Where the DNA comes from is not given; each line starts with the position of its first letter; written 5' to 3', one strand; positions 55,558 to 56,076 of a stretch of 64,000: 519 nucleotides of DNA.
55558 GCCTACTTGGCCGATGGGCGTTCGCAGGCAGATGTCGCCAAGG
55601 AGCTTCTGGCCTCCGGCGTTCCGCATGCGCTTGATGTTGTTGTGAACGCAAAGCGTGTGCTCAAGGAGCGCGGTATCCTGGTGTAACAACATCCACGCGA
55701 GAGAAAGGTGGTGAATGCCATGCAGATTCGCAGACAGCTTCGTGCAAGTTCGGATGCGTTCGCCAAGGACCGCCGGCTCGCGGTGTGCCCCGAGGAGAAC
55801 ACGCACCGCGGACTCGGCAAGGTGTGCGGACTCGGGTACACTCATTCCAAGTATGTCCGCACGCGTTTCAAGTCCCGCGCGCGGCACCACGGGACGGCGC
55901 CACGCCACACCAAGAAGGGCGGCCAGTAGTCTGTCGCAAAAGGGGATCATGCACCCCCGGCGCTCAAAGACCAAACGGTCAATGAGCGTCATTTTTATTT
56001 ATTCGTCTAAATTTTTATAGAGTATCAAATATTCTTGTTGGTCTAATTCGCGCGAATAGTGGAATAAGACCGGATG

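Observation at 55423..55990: Second G+C-rich mini-cassette: consensus promoter with palindromic operator driving two tiny genes (67-aa acidic, 69-aa basic)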

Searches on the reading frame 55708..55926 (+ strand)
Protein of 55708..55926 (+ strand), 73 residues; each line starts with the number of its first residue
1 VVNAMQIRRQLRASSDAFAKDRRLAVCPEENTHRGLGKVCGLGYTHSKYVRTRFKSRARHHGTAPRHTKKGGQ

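Call 6: search_protein_families(library=pfam, proteins=[window:55708-55926:+], max_evalue=1)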
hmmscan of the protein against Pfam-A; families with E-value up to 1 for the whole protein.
seq(73 aa): 0 families

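Call 9: find_homologous_proteins(query=window:55708-55926:+, max_evalue=0.01)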
Query seq(73 aa) (73 aa): 1 proteins with E <= 0.01 among 2 candidates.
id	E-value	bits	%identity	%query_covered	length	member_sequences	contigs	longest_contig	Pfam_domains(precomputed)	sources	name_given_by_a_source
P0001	8.5e-18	81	62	95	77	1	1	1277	-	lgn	-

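Call 12: find_encoding_contigs(protein=P0001, flank=5000)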
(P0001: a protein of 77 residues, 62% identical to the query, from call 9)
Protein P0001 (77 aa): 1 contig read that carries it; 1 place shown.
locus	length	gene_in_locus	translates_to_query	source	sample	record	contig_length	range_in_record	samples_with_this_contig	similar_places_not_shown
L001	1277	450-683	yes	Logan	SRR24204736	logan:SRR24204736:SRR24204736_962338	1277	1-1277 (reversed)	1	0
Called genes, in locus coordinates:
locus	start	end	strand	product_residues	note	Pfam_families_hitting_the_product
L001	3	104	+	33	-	?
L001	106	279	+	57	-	-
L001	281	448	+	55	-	-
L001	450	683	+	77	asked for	-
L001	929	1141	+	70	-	-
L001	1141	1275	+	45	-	?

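Call 20: find_related_loci(query=A1, collection=viral_contigs, flank=8000)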
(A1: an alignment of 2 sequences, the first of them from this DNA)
Query A1 (69 aa) in viral_contigs; peptide patterns used: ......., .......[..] (x = any residue, [..] = any of these).
18 stretches matched a pattern, but none encodes a relative of the query by tblastn (E <= 1e-3).

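Call 21: find_related_loci(query=A1, collection=metagenome_contigs, flank=8000)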
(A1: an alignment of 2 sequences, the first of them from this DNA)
Query A1 (69 aa) in metagenome_contigs; peptide patterns used: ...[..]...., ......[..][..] (x = any residue, [..] = any of these).
266 stretches matched a pattern; 1 encode a relative of the query (tblastn E <= 1e-3); 1 distinct loci.
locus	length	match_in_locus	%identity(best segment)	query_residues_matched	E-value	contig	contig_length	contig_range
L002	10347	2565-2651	59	1-28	5e-6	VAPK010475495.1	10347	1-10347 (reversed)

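Call 22: find_related_loci(query=A1, collection=genome_contigs, flank=8000)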
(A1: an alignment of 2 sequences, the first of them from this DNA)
Query A1 (69 aa) in genome_contigs; peptide patterns used: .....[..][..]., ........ (x = any residue, [..] = any of these).
40 stretches matched a pattern, but none encodes a relative of the query by tblastn (E <= 1e-3).

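Call 25: search_protein_families(library=phrogs, proteins=[window:55720-55926:+, P0001], max_evalue=1)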
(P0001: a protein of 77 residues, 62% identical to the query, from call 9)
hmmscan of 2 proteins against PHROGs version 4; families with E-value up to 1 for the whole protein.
seq(69 aa): 0 families

P0001 (77 aa): 0 families

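Call 26: search_protein_families(library=ncbifam, proteins=[window:55720-55926:+, P0001], max_evalue=1)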
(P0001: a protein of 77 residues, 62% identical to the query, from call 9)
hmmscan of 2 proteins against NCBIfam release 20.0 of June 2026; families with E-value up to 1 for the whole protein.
seq(69 aa): 0 families

P0001 (77 aa): 0 families

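Call 28: search_protein_representatives(alignment_id=A1)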
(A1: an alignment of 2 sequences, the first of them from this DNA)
Query: 2 sequences, 77 profile positions. Proteins with E-value up to 0.001 (for the whole library): 11; up to 1e-10: 2; up to 1e-30: 0. The best 11 are listed.
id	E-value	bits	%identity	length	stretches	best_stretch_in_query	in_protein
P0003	3.2e-19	85.0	-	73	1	1-77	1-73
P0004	6.2e-17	77.7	-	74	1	1-77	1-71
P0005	3.6e-06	43.2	-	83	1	1-76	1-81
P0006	4.3e-05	39.8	-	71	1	1-74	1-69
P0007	6.0e-05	39.3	-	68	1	1-73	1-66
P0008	8.3e-05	38.9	-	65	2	35-75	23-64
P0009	9.6e-05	38.7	-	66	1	1-75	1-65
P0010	2.4e-04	37.4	-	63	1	1-74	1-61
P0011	2.8e-04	37.2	-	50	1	28-75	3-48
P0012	5.4e-04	36.3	-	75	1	1-77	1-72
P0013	7.5e-04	35.8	-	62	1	1-76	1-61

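Call 31: find_encoding_contigs(protein=P0003, flank=8000)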
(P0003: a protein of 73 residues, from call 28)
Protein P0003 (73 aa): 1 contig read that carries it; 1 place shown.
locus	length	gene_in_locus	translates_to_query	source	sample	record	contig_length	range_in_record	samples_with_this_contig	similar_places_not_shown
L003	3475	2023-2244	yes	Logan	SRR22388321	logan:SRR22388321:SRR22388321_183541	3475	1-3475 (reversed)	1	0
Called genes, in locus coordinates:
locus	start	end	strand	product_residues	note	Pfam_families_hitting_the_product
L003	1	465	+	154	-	?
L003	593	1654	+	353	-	PF02646:RmuC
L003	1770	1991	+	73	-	-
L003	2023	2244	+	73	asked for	-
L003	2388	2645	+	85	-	-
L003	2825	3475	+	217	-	?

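Call 32: find_encoding_contigs(protein=P0004, flank=8000)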
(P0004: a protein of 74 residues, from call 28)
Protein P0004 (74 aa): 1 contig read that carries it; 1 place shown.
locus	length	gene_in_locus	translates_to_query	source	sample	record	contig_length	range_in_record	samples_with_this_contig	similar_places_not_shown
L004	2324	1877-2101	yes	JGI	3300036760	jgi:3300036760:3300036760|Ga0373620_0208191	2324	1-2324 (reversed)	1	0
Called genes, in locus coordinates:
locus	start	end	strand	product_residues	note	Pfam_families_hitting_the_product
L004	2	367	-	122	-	?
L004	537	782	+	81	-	-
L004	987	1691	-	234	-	-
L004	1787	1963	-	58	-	-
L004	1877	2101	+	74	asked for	-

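Call 36: find_encoding_contigs(protein=P0005, flank=8000)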
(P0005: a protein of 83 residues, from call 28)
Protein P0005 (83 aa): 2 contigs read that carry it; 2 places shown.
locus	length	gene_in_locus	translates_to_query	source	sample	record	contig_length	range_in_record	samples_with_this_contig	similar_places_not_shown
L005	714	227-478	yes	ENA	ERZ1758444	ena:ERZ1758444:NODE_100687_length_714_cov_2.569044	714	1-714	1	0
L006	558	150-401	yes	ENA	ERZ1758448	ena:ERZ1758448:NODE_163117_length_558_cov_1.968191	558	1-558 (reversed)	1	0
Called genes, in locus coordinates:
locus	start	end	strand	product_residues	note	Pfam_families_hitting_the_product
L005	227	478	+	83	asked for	-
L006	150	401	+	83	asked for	-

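Call 37: find_encoding_contigs(protein=P0007, flank=8000)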
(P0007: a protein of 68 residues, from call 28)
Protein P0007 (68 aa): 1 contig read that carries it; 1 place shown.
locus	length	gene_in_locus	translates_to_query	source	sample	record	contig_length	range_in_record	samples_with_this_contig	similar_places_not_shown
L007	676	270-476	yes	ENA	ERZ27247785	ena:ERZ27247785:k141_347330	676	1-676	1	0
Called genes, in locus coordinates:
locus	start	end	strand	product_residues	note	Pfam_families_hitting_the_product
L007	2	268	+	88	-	?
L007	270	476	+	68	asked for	-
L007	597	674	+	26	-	?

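Call 38: find_encoding_contigs(protein=P0010, flank=8000)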
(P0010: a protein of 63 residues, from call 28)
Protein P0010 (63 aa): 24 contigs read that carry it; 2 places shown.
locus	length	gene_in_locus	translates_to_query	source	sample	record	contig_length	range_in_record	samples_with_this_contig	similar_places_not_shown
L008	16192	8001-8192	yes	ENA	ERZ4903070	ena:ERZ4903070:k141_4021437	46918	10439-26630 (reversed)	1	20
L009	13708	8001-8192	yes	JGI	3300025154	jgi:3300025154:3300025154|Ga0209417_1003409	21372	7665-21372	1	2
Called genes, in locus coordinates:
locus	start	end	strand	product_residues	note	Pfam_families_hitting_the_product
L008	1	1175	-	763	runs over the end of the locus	PF17289:Terminase_6C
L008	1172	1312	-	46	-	-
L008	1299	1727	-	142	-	-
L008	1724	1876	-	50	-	-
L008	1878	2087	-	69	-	-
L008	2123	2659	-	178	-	PF00929:RNase_T, PF13482:RNase_H_2 (weak)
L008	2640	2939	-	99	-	-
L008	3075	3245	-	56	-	-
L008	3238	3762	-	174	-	-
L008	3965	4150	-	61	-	-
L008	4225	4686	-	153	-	-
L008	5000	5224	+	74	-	-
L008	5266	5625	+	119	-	-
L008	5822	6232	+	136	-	-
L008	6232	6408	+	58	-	-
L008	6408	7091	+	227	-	-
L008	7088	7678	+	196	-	-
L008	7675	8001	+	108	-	-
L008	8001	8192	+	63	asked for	-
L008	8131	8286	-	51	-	-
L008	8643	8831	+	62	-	-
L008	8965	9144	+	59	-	-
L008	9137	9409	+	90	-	-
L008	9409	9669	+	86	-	-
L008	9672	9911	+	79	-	-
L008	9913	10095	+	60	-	-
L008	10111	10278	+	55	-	-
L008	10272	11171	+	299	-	PF12705:PDDEXK_1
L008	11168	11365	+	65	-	-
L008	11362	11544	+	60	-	-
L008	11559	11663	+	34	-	-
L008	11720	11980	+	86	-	-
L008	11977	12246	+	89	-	-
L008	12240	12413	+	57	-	-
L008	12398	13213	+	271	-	PF13479:AAA_24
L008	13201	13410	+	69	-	-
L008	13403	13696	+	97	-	-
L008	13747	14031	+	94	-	-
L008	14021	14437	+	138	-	-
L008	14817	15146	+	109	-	-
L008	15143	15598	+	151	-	-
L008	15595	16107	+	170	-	-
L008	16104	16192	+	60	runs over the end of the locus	-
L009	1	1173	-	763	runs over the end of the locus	PF17289:Terminase_6C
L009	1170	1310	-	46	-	-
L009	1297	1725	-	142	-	-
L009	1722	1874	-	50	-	-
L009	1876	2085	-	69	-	-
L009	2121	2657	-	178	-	PF00929:RNase_T, PF13482:RNase_H_2 (weak)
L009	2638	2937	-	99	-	-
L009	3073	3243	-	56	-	-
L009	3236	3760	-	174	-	-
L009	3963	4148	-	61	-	-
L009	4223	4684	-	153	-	-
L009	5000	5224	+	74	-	-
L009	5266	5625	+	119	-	-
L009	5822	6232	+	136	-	-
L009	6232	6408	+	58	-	-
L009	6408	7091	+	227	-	-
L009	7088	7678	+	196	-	-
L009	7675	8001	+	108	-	-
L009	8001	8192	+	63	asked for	-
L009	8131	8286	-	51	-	-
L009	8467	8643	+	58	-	-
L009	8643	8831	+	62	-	-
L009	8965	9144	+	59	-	-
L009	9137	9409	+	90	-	-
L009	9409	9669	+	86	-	-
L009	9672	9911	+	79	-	-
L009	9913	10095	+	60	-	-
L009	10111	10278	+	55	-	-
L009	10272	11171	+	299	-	PF12705:PDDEXK_1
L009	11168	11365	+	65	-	-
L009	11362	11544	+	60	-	-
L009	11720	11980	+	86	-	-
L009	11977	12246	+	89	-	-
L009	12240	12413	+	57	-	-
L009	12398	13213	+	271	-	PF13479:AAA_24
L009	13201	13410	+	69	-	-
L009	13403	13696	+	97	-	-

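Call 39: search_protein_families(library=pfam, alignment_id=A2, max_evalue=1)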
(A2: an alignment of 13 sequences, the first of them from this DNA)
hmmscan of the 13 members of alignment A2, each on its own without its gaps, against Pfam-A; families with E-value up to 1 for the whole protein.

A. member 1, seq(69 aa): 0 families

B. families by the number of members that match (of 13 scanned): 2 families
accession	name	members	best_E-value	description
PF14230.11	DUF4333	1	0.085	Domain of unknown function (DUF4333)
PF17973.7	bMG10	1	0.2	Bacterial Alpha-2-macroglobulin MG10 domain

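Call 40: search_solved_structures(query=A2, max_evalue=10, show_alignments=2)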
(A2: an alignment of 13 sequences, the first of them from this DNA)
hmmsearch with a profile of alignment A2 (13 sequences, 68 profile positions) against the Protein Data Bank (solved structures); distinct sequences matched with E-value up to 10: 0.

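Call 42: find_related_loci(query=A2, collection=viral_contigs, flank=6000)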
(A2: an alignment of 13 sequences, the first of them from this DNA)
Query A2 (69 aa) in viral_contigs; peptide patterns used: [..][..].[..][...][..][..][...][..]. (x = any residue, [..] = any of these).
42 stretches matched a pattern; 4 encode a relative of the query (tblastn E <= 1e-3); 4 distinct loci.
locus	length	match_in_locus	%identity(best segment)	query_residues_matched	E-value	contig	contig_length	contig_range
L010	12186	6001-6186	43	1-69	4e-11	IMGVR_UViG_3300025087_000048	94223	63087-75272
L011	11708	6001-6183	47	1-67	5e-10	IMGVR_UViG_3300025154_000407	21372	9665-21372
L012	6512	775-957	47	1-67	5e-10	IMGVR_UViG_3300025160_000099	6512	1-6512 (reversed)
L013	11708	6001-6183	47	1-67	5e-10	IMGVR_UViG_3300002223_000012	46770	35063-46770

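Call 43: find_homologous_proteins(query=A2, max_evalue=0.001)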
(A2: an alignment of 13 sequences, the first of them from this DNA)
Query A2 (13 sequences) (69 aa, profile of the alignment): 36 proteins with E <= 0.001 among 1336 candidates.
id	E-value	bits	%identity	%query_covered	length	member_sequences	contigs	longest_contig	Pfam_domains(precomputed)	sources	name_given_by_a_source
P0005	1.3e-24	104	37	100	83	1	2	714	-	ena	-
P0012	2.5e-24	103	40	100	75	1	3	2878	-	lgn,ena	-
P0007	4.7e-24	102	47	99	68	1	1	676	-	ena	-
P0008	5.5e-24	102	43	97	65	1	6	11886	-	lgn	-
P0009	6.7e-24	102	47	86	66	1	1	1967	-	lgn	-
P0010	7.2e-24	101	47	97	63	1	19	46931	-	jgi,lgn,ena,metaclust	metaclust:\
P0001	9.0e-24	101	62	100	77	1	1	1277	-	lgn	-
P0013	1.3e-23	101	44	100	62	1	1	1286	-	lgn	-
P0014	2.0e-23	100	45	100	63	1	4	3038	-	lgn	-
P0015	8.7e-23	98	43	100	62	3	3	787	-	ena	-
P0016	9.5e-23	98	62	100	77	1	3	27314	-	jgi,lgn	jgi:hypothetical protein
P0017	1.4e-22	97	45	100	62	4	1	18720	-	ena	-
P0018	6.6e-22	95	45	100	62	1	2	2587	-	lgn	-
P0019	1.4e-21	94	40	97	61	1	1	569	-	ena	-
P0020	1.2e-20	91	46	100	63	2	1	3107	-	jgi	-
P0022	1.2e-19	88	34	97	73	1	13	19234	-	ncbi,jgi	jgi:hypothetical protein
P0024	2.5e-18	84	62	99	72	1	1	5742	-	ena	-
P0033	4.8e-16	76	54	97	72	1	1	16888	-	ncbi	-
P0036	1.9e-15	75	34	97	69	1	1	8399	-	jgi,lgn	jgi:hypothetical protein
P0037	3.7e-15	74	39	100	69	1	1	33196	-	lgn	-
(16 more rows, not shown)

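Call 44: find_encoding_contigs(protein=P0016, flank=10000, max_places=3)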
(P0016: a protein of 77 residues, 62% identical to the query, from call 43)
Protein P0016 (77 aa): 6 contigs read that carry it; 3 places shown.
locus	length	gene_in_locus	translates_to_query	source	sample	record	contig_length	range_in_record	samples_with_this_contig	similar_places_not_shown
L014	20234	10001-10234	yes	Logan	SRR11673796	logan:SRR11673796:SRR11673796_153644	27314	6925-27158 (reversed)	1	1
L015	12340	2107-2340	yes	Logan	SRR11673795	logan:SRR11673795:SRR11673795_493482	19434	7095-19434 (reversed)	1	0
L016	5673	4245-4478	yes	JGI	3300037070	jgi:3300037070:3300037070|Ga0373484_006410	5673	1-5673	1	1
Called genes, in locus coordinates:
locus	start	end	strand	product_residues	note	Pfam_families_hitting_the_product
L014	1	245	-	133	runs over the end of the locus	?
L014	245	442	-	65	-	-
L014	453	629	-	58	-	-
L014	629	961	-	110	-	-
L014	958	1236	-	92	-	-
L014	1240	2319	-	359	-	PF01447:Peptidase_M4, PF02868:Peptidase_M4_C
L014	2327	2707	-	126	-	-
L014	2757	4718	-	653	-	PF04542:Sigma70_r2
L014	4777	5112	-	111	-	-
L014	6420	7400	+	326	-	-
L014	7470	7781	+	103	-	PF00542:Ribosomal_L12 (weak)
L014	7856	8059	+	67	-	-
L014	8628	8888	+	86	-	-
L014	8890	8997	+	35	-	-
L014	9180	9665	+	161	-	-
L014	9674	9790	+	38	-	-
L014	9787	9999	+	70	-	-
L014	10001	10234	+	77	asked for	-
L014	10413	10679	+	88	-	-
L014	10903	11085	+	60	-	-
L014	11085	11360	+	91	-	-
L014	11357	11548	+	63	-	-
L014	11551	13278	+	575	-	PF05548:Peptidase_M11 (weak)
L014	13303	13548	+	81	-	-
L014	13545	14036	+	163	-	-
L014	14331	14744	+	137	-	PF00583:Acetyltransf_1, PF13508:Acetyltransf_7 (weak)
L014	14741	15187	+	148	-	-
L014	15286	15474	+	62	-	-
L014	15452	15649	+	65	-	-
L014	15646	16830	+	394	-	PF00884:Sulfatase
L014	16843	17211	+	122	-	-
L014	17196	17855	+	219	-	-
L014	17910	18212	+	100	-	-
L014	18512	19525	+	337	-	PF14395:COOH-NH2_lig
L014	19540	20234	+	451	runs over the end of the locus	PF13522:GATase_6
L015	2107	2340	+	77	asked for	-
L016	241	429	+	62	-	-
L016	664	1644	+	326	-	-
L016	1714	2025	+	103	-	PF00542:Ribosomal_L12 (weak)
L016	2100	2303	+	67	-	-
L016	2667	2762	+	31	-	-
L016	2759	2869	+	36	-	-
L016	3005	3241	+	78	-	-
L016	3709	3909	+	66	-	-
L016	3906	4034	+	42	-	-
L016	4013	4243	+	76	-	-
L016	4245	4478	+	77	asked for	-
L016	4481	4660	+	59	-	-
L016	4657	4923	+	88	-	-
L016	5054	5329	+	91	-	-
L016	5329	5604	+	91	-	-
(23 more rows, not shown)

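Call 45: find_encoding_contigs(protein=P0024, flank=6000, max_places=3)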
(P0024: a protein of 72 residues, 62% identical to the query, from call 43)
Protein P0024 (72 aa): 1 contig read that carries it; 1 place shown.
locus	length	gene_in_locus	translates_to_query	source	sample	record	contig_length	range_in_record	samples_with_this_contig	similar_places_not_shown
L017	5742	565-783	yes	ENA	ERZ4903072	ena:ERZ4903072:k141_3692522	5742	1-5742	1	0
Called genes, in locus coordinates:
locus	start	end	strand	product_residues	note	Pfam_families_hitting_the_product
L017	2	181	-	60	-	?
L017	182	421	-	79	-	-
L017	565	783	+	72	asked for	-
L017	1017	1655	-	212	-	PF01230:HIT (weak)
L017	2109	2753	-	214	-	PF00578:AhpC-TSA, PF08534:Redoxin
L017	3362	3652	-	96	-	-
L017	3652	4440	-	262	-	-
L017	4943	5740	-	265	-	?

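Call 46: find_encoding_contigs(protein=P0033, flank=10000, max_places=3)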
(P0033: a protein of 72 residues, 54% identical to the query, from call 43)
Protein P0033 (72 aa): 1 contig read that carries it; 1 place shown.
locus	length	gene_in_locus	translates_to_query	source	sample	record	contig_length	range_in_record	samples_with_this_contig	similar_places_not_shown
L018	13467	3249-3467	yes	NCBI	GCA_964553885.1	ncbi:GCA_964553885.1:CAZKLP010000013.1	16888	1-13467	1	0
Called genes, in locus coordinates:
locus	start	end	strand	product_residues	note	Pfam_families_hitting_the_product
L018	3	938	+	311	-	?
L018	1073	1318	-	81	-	PF03144:GTP_EFTU_D2 (weak)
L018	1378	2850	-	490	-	-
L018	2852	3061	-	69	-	-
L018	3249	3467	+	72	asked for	-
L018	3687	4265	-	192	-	PF00578:AhpC-TSA, PF08534:Redoxin, PF10417:1-cysPrx_C (faint)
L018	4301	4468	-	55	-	-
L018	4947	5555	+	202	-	-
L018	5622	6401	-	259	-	PF01066:CDP-OH_P_transf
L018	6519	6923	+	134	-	PF02021:UPF0102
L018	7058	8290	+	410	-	PF00202:Aminotran_3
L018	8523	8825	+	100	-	-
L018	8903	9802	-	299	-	PF02899:Phage_int_SAM_1, PF13102:Phage_int_SAM_5 (weak), PF13495:Phage_int_SAM_4, PF00589:Phage_integrase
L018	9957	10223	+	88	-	PF00312:Ribosomal_S15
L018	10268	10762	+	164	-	PF01936:NYN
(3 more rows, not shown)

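Call 64: predict_structure(alignment_id=A3)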
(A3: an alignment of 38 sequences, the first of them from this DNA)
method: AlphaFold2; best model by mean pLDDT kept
length: 69 residues; sequences in the alignment: 38
mean_pLDDT: 59.9   pTM: 0.31
mean pLDDT of the five models: 59.9, 57.1, 57.0, 54.5, 54.4
residues with pLDDT >= 90: 0; 70-90: 2; 50-70: 64; < 50: 3
segments of 3 or more residues with pLDDT < 50: 67-69
pLDDT, mean of each block of 10 residues (from residue 1): 65 65 63 60 59 55 50
secondary structure, 60 per line:
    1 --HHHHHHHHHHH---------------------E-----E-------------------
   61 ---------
elements in order: H3-13

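Call 84: search_protein_families(library=padloc, proteins=[window:55720-55926:+, P0010, P0033], max_evalue=1)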
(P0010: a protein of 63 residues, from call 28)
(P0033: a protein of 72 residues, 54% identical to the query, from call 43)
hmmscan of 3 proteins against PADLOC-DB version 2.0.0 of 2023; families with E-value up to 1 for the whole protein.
seq(69 aa): 0 families

P0010 (63 aa): 0 families

P0033 (72 aa): 0 families

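Call 92: list_cluster_members(proteins=[P0022, P0033, P0002, P0016, P0010, P0036])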
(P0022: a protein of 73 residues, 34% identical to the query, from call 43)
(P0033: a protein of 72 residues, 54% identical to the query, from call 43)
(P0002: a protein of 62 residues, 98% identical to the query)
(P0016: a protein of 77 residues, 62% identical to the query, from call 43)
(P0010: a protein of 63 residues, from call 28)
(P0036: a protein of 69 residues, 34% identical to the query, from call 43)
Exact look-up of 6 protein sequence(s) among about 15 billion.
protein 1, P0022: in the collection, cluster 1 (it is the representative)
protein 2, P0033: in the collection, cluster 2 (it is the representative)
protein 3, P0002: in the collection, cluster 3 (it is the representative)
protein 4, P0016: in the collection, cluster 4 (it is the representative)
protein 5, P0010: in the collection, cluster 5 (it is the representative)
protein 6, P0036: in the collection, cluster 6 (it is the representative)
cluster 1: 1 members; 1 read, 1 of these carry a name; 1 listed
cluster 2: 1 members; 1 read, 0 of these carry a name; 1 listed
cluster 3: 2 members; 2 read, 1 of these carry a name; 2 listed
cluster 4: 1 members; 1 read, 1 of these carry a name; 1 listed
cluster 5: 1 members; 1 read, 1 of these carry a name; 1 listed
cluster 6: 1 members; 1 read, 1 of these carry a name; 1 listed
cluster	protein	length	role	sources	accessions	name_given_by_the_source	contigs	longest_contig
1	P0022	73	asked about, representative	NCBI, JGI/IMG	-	hypothetical protein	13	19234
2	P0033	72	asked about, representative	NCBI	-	-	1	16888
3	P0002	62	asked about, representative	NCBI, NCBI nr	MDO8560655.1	MAG: hypothetical protein Q7R91_00360 [bacterium] | hypothetical protein [bacterium]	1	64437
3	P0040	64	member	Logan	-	-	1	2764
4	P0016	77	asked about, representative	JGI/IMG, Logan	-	hypothetical protein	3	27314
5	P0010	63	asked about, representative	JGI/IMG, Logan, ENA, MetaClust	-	\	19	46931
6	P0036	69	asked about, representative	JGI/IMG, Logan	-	hypothetical protein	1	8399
